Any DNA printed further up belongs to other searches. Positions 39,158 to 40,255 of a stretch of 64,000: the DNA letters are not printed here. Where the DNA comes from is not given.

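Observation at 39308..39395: A 24-bp tandem repeat gives Tdk an RGD-bearing tail and overlaps the rhodanese start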

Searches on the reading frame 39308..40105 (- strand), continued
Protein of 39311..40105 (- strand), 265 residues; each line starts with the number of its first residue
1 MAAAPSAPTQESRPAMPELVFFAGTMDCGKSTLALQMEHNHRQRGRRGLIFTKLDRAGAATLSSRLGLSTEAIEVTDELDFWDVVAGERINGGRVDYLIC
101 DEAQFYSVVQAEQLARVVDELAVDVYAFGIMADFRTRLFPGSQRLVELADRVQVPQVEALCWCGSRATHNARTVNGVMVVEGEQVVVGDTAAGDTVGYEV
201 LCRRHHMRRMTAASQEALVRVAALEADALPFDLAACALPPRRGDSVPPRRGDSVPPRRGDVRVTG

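Call 31: predict_structure(alignment_id=A1)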
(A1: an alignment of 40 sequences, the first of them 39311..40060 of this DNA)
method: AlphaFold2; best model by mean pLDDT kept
length: 250 residues; sequences in the alignment: 40
mean_pLDDT: 62.2   pTM: 0.58
mean pLDDT of the five models: 62.2, 59.3, 58.2, 58.2, 57.6
residues with pLDDT >= 90: 64; 70-90: 46; 50-70: 28; < 50: 112
segments of 3 or more residues with pLDDT < 50: 141-250
pLDDT, mean of each block of 10 residues (from residue 1): 82 66 83 86 57 75 96 95 92 96 97 76 81 78 36 34 29 38 37 37 43 33 32 38 38
secondary structure, 60 per line:
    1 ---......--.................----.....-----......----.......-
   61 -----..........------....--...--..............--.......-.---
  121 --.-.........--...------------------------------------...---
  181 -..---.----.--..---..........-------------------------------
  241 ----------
elements in order: E4-9 H12-28 E33-37 E43-48 E53-59 H66-75 E82-85 H93-106 E109-115 H125-133 E136-138 H200-209
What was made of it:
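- The AlphaFold model was low-confidence for the whole C-terminal half (pLDDT below 50 for 141-250; call 31), so it does not specifically show the tail to be disordered.
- Tried and rejected: Mean pLDDT was 62, and below 50 for all of 141-250 including the zinc/lasso region (call 31).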

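Call 34: search_solved_structures(query=window:39311-40060:-, show_alignments=2, max_evalue=0.00001)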
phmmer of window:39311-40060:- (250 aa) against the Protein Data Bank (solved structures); distinct sequences matched with E-value up to 0.00001: 4.
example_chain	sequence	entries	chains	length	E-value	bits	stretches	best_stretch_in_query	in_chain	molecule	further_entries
2b8t_A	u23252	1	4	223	5.5e-09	39.5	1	5-192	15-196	Thymidine kinase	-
2uz3_A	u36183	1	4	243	7e-09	39.2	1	5-192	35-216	THYMIDINE KINASE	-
8y7w_A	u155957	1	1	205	4.2e-06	30.1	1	79-196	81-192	Thymidine kinase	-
3e2i_A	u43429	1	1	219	6.1e-06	29.5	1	79-194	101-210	Thymidine kinase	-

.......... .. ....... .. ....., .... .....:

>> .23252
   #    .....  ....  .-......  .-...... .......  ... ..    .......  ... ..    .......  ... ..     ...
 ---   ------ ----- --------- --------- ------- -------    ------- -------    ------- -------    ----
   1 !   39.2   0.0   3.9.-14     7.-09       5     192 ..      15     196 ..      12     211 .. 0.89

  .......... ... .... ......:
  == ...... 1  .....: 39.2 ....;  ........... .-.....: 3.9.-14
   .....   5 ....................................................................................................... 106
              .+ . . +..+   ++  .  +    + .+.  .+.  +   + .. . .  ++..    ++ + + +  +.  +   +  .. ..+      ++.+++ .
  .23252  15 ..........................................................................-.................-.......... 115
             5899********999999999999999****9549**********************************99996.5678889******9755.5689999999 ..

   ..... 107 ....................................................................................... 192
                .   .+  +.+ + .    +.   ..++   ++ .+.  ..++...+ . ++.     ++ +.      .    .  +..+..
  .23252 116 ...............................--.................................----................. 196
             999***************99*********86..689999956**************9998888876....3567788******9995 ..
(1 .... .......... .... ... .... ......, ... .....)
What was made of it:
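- On TK1-like thymidine kinase (Pfam PF00265): Aligns to solved TKs 2b8t, 2uz3, 8y7w and 3e2i (call 34).
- Checked: There is no 'usual stop' right after CRRHH in this clade; even solved TKs continue 13-27 residues beyond it (call 34).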

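Call 35: list_cluster_members(proteins=[P0001, P0002, window:39311-40060:-, window:39311-40105:-, L001:3001-3726:+])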
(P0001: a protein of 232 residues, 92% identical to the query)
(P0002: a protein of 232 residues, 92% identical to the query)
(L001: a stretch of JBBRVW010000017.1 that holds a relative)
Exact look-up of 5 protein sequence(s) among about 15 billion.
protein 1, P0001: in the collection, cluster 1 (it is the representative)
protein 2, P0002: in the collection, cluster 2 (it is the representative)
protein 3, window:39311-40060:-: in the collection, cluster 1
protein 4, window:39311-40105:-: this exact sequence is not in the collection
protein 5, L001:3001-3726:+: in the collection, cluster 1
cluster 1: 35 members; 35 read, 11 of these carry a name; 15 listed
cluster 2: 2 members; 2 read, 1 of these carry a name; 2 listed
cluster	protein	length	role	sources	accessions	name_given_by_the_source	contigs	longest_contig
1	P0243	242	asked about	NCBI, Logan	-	-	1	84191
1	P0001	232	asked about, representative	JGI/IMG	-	thymidine kinase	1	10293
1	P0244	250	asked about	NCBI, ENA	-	-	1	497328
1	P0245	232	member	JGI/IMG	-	thymidine kinase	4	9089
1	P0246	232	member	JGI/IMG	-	thymidine kinase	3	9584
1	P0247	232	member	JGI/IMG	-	thymidine kinase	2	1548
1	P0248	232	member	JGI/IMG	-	thymidine kinase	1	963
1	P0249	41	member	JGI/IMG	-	hypothetical protein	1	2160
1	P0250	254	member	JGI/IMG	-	thymidine kinase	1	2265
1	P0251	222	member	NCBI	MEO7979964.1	MAG: thymidine kinase, partial [Sporichthyaceae bacterium]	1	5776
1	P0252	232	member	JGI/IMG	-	thymidine kinase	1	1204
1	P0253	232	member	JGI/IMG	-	thymidine kinase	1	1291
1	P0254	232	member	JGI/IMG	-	thymidine kinase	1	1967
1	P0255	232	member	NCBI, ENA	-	-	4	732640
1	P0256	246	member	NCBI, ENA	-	-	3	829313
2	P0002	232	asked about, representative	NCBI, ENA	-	-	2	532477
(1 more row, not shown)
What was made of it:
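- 39308..40060 (-): tdk CDS (250 aa), a TK1-like thymidine kinase; stop TGA at 39310-39308. The exact protein is in the public collection as P0244 on a 497-kb contig (call 35).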
